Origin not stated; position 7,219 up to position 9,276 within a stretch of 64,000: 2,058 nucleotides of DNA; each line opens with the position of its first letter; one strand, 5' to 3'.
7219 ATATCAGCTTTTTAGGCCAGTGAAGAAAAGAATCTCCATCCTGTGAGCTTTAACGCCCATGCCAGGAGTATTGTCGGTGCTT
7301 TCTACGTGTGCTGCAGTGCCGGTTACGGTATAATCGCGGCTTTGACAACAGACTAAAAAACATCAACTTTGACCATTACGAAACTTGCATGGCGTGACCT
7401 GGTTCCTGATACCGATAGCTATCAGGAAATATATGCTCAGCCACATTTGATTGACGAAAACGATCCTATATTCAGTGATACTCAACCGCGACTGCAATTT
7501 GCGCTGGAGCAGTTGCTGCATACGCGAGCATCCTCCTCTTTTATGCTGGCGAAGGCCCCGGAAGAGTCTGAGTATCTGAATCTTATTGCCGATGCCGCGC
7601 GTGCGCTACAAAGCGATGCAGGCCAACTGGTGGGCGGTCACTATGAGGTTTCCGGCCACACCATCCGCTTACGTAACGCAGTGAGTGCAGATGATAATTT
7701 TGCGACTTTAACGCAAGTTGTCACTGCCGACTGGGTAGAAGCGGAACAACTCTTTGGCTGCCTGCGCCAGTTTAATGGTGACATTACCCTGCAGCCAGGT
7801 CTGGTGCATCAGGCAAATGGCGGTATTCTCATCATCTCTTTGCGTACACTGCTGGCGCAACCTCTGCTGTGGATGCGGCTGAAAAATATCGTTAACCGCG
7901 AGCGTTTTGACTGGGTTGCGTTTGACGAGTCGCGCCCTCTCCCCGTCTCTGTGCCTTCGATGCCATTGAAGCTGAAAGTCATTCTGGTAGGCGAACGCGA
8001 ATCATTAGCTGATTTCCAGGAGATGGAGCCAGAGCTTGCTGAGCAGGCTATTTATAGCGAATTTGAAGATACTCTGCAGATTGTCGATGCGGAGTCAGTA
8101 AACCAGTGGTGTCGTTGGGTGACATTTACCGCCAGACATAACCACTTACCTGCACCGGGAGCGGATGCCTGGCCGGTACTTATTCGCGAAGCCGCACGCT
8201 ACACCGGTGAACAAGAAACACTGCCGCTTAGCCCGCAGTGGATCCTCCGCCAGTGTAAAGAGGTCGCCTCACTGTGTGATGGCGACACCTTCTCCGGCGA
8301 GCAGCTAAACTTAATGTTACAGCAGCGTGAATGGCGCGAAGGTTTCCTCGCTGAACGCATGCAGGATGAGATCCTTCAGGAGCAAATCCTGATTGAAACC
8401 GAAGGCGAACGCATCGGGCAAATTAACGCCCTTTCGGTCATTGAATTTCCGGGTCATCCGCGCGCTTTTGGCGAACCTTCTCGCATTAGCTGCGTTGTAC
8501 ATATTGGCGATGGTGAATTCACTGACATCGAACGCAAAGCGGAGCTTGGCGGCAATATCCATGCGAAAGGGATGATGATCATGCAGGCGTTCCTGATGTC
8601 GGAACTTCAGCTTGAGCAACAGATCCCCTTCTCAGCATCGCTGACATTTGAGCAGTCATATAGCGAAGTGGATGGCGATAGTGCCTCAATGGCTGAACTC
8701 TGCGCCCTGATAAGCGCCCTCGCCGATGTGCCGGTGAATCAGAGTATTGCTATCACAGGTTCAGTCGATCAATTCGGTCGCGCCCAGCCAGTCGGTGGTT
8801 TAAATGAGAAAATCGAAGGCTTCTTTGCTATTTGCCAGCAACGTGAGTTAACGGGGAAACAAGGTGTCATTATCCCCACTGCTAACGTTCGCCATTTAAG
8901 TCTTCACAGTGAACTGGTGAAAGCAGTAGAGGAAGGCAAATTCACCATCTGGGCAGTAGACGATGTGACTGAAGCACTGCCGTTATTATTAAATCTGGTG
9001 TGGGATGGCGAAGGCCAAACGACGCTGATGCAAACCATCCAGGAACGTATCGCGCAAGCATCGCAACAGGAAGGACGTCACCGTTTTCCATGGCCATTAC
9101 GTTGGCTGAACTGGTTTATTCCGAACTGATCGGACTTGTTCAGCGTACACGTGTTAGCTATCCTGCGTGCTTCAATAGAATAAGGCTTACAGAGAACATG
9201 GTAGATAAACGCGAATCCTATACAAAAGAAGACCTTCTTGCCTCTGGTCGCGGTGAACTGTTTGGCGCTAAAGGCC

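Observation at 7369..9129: ycbZ: Lon-type protease domain without a recognisable P-loop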

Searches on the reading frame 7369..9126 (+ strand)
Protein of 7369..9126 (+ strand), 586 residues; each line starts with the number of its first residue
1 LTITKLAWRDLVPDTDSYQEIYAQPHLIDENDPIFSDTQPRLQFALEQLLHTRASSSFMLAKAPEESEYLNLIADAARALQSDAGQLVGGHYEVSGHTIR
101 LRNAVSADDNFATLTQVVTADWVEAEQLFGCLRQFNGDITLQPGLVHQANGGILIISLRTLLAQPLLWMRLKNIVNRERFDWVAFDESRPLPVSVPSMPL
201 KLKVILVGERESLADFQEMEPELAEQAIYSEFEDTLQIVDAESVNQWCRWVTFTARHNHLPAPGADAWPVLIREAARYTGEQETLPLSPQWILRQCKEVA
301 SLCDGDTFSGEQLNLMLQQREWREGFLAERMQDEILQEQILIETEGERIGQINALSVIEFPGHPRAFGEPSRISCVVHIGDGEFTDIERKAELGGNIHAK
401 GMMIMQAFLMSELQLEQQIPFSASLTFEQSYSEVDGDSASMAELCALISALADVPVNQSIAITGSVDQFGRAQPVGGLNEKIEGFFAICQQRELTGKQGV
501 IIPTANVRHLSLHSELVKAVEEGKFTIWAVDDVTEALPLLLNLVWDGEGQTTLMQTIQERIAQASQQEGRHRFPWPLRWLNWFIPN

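Call 3: search_protein_families(library=pfam, proteins=[window:7369-9126:+], max_evalue=1)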
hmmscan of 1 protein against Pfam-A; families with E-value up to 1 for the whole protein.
window:7369-9126:+ (586 aa): 2 families
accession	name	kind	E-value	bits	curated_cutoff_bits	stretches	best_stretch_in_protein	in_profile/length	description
PF13654.12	AAA_32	-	6e-14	52.6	21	1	140-225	35-124/133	LonB-like, AAA domain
PF05362.19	Lon_C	-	1.8e-10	41.1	21.1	1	435-540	108-202/205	Lon protease (S16) C-terminal proteolytic domain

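Call 4: search_protein_families(library=ncbifam, proteins=[window:7369-9126:+], max_evalue=1)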
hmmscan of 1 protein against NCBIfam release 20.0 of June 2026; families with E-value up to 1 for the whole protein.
window:7369-9126:+ (586 aa): 8 families
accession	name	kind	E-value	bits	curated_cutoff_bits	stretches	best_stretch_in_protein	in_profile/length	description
TIGR00764.1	lon_rel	equivalog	1e-24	87.1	516.6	1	142-557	209-606/608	ATP-dependent protease LonB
TIGR02902.1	spore_lonB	equivalog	2.3e-10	39.7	723.3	1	421-513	427-511/531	ATP-dependent protease LonB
TIGR02903.1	spore_lon_C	equivalog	2.9e-10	39.3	678.8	1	433-511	522-593/615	Lon family ATP-dependent protease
TIGR00763.1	lon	equivalog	6.5e-08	31.5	608.05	1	435-537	700-791/795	endopeptidase La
NF008053.0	PRK10787.1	equivalog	2.6e-07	29.1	891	1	434-519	675-753/784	endopeptidase La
TIGR00416.1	sms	equivalog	0.032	13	403.05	1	433-507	367-434/454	DNA repair protein RadA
TIGR02653.1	Lon_rel_chp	hypoth_equivalog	0.22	9.8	628.25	1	433-522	575-658/675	protease Lon-related BREX system protein BrxL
TIGR02641.1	gvpC_cyan_rpt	equivalog_domain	0.41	10.9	18.8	0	553-567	12-26/33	gas vesicle protein GvpC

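Call 5: search_solved_structures(query=window:7369-9126:+, max_evalue=0.01, show_alignments=3)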
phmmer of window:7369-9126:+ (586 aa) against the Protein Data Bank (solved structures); distinct sequences matched with E-value up to 0.01: 47.
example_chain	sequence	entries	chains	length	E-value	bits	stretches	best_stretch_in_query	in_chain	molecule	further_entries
4fwd_A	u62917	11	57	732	6e-57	196.6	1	140-547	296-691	TTC1975 peptidase | endopeptidase La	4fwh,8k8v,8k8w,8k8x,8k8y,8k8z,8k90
4fwg_A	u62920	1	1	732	1.2e-56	195.7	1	140-547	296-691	TTC1975 peptidase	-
4fw9_A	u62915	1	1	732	1.6e-56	195.2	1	140-547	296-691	TTC1975 peptidase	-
7euy_A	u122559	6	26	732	1.6e-56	195.2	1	140-547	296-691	Endopeptidase La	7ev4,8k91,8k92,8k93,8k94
7eux_A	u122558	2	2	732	7.9e-56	192.9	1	140-547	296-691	Endopeptidase La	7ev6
3k1j_A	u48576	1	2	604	4.5e-16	61.7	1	141-557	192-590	ATP-dependent protease Lon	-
1xhk_A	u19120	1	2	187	1.2e-14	57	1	425-507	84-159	Putative protease La homolog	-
1z0w_A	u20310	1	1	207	2.3e-13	52.7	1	344-559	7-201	Putative protease La homolog type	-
1z0e_A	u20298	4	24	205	2.6e-13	52.5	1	420-559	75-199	Putative protease La homolog type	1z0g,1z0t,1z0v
1z0b_A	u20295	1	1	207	8e-13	50.9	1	344-559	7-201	Putative protease La homolog type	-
1z0c_A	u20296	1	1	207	3.1e-12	49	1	344-559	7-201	Putative protease La homolog type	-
5e7s_A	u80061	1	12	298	2.4e-05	26.2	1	433-541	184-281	Lon protease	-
4ypm_A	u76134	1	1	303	2.5e-05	26.2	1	433-541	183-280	Lon protease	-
4ypl_A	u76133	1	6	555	6.9e-05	24.7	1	433-541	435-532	Lon protease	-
8k3y_F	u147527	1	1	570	7.2e-05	24.7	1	433-541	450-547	Lon protease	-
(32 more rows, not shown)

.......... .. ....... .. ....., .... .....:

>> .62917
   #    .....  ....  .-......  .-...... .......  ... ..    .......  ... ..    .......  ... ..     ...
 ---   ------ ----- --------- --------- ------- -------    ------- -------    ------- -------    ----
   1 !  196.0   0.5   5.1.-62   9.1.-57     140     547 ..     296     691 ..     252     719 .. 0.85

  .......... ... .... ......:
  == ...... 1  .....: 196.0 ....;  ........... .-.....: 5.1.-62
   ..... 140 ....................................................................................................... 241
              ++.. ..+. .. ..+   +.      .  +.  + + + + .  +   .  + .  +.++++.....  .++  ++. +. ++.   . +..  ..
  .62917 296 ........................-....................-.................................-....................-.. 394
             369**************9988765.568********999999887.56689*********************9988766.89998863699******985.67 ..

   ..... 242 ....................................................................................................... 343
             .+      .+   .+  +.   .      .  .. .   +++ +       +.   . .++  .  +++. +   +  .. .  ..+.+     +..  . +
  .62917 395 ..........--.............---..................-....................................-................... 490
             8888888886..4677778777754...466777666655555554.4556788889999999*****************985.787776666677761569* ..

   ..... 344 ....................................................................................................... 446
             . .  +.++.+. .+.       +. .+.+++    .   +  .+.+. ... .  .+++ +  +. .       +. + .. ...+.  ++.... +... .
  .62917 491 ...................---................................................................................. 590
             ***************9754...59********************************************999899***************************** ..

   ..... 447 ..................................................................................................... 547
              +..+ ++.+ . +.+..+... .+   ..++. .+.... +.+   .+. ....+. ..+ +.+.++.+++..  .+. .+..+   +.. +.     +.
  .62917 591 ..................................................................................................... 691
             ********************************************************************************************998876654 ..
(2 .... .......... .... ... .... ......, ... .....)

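Call 17: find_homologous_proteins(query=window:7369-9126:+, max_evalue=0.00001)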
Query window:7369-9126:+ (586 aa): 7883 proteins with E <= 0.00001 among 8000 candidates; the best 120 are listed.
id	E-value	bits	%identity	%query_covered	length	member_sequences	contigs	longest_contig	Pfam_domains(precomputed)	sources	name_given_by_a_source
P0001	0.0e+0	1479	97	64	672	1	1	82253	PF13654.13,PF05362.20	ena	-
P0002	0.0e+0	1316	99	100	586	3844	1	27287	PF13654.13,PF05362.20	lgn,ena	-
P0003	0.0e+0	1313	98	100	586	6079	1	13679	PF13654.13,PF05362.20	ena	-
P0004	0.0e+0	1309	98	100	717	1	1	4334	PF00730.32,PF13654.13,PF05362.20,PF00633.30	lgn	-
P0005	0.0e+0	1188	91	100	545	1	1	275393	PF13654.13,PF05362.20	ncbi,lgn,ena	ncbi:TPA: AAA family ATPase [Escherichia coli]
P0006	0.0e+0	1186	88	100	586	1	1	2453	PF13654.13,PF05362.20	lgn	-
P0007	0.0e+0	1183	90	100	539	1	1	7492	PF13654.13,PF05362.20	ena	-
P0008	0.0e+0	1174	88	100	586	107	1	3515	PF13654.13,PF05362.20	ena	-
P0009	0.0e+0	1168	88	100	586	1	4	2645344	PF13654.13,PF05362.20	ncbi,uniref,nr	ncbi:Lon protease [Citrobacter amalonaticus]|uniref:endopeptidase La n=1 Tax=Citrobacter amalonaticu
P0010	0.0e+0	1163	87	100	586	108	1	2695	PF13654.13,PF05362.20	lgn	-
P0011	0.0e+0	1162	88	100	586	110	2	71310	PF13654.13,PF05362.20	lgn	-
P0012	0.0e+0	1162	88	100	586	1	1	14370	PF13654.13,PF05362.20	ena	-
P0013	0.0e+0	1158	88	100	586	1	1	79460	PF13654.13,PF05362.20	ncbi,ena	ncbi:AAA family ATPase [Citrobacter pasteurii]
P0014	0.0e+0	1156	87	100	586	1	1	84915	PF13654.13,PF05362.20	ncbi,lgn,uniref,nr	ncbi:Lon protease [Citrobacter sp. NCU1]|uniref:AAA family ATPase n=1 Tax=Citrobacter sp. NCU1 TaxID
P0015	0.0e+0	1156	87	100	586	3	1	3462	PF13654.13,PF05362.20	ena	-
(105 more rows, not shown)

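Call 28: search_protein_families(library=padloc, proteins=[window:7369-9126:+], max_evalue=0.01)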
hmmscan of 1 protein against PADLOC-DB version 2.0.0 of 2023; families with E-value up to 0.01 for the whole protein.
window:7369-9126:+ (586 aa): 1 family
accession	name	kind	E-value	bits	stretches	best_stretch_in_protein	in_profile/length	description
PDLC01981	CARF_m2--CARF_LON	-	0.0036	14.8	1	426-484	117-174/408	-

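Call 30: search_protein_representatives(protein=window:7369-9126:+)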
Query: 586 residues. Proteins with E-value up to 0.001 (for the whole library): 3115; up to 1e-10: 2219; up to 1e-30: 1320. The best 150 are listed.
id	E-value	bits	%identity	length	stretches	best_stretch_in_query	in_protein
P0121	9.3e-209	711.0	56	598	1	5-583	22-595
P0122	1.4e-194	664.3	52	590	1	1-583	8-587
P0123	1.7e-184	630.9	49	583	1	4-583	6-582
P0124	7.1e-175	599.2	48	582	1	8-583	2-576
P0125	6.6e-171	586.1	50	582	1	2-582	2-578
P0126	3.0e-170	583.9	46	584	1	1-583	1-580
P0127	3.7e-169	580.3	47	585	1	6-582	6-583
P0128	2.0e-166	571.3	49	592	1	32-584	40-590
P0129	6.7e-164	562.9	49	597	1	4-582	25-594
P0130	7.3e-164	562.8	47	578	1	3-577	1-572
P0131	7.1e-163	559.5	47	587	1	3-583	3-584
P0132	5.5e-147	507.1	45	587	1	5-571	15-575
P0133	1.9e-128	445.9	42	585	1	34-575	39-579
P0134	6.3e-126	437.6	46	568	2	117-545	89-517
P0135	3.8e-122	425.1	49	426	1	5-431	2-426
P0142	2.9e-110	385.9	38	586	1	35-573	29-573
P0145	4.5e-107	375.3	40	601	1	35-541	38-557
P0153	3.1e-95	336.3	42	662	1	140-565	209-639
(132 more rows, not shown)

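Call 38: list_cluster_members(proteins=[P0121, P0122, P0123, P0124, P0126, P0130, P0133, P0142, P0145, P0153])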
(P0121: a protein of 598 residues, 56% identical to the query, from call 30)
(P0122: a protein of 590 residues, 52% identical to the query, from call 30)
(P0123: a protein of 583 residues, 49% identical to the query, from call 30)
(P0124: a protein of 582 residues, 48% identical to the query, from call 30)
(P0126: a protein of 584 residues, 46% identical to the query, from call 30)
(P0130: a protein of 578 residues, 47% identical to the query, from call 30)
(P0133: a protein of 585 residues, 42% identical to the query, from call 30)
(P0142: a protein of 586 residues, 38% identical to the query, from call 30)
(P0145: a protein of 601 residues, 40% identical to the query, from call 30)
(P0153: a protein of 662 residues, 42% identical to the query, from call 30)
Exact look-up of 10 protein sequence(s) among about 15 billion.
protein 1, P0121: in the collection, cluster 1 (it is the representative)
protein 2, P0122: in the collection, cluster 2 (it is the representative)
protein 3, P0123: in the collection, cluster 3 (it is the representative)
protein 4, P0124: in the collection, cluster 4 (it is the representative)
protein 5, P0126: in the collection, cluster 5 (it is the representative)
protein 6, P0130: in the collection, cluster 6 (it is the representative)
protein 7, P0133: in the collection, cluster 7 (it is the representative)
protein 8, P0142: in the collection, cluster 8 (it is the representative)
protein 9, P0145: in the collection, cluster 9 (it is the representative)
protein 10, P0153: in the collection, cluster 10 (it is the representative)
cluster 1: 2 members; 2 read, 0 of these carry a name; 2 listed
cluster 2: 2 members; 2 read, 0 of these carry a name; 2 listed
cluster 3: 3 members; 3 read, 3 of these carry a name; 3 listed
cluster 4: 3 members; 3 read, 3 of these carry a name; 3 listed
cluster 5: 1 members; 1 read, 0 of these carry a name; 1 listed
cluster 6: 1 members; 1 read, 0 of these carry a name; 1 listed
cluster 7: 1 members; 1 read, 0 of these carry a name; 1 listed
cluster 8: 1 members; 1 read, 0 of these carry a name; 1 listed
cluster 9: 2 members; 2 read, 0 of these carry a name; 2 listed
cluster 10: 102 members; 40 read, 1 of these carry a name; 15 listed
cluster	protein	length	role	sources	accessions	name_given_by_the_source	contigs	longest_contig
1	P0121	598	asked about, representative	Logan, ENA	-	-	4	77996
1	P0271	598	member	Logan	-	-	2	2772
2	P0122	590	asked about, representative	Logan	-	-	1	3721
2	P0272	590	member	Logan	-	-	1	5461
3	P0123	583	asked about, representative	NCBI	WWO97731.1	MAG: Lon protease family protein [Candidatus Dasytiphilus stammeri]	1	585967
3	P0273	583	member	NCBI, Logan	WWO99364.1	MAG: Lon protease family protein [Candidatus Dasytiphilus stammeri]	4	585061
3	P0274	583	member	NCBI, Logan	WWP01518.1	MAG: Lon protease family protein [Candidatus Dasytiphilus stammeri]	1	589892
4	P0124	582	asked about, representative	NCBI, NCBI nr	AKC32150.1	putative protease La YcbZ [Candidatus Pantoea carbekii]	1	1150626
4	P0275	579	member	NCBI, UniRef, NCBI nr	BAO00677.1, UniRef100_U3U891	hypothetical protein HHS_07070 [Candidatus Pantoea carbekii] | endopeptidase La n=2 Tax=Candidatus Pantoea carbekii TaxID=1235990 RepID=U3U891_9GAMM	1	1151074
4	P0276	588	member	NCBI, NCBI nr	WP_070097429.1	AAA family ATPase [Candidatus Pantoea carbekii] | Lon protease family protein [Candidatus Pantoea carbekii]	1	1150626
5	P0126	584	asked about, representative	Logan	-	-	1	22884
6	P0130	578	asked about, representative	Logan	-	-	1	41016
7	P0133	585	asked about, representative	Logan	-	-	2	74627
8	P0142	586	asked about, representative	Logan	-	-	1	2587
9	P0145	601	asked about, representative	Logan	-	-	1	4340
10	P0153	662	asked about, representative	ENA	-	-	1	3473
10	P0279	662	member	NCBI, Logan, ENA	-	-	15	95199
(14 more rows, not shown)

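Call 39: find_encoding_contigs(protein=P0133, flank=4000, max_places=1)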
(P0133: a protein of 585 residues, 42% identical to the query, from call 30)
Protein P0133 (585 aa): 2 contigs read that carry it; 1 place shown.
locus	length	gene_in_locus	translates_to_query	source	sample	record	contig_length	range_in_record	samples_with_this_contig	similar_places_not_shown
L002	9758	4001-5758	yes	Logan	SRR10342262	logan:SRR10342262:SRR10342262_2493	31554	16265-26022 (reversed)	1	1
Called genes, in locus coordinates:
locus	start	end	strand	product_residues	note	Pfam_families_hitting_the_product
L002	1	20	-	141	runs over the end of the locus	PF03692:CxxCxxCC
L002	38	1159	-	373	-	PF13406:SLT_2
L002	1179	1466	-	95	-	PF05166:YcgL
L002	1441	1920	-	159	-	PF04074:DUF386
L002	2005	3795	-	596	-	PF11893:DUF3413, PF00884:Sulfatase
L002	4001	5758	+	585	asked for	PF13654:AAA_32, PF05362:Lon_C (weak)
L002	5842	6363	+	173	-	PF07977:FabA, PF22818:ApeI-like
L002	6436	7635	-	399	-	PF00155:Aminotran_1_2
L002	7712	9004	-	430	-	PF04932:Wzy_C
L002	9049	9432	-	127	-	PF01042:Ribonuc_L-PSP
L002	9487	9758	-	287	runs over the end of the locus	PF00085:Thioredoxin, PF14559:TPR_19 (weak), PF14561:TPR_20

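Call 40: find_encoding_contigs(protein=P0130, flank=4000, max_places=1)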
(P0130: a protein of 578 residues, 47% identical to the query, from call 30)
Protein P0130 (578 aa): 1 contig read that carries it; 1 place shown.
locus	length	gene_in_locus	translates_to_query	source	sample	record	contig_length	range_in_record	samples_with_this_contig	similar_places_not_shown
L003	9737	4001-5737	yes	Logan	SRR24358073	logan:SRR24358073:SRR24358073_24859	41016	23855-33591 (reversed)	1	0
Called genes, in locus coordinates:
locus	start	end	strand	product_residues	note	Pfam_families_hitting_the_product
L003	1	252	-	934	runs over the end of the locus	PF00133:tRNA-synt_1, PF09334:tRNA-synt_1g, PF13603:tRNA-synt_1_2, PF01406:tRNA-synt_1e (weak), PF01921:tRNA-synt_1f (weak), PF09334:tRNA-synt_1g (weak), PF08264:Anticodon_1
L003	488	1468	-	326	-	PF06574:FAD_syn, PF01467:CTP_transf_like, PF01687:Flavokinase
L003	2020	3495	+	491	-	PF22025:ThiI_fer, PF00581:Rhodanese (faint), PF02926:THUMP, PF02568:ThiI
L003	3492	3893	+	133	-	PF02152:FolB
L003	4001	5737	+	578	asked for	PF13654:AAA_32, PF05362:Lon_C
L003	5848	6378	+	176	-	PF07977:FabA, PF22818:ApeI-like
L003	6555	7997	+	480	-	PF00224:PK, PF02887:PK_C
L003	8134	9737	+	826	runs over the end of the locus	PF27464:PlsB_N, PF01553:Acyltransferase, PF19277:GPAT_C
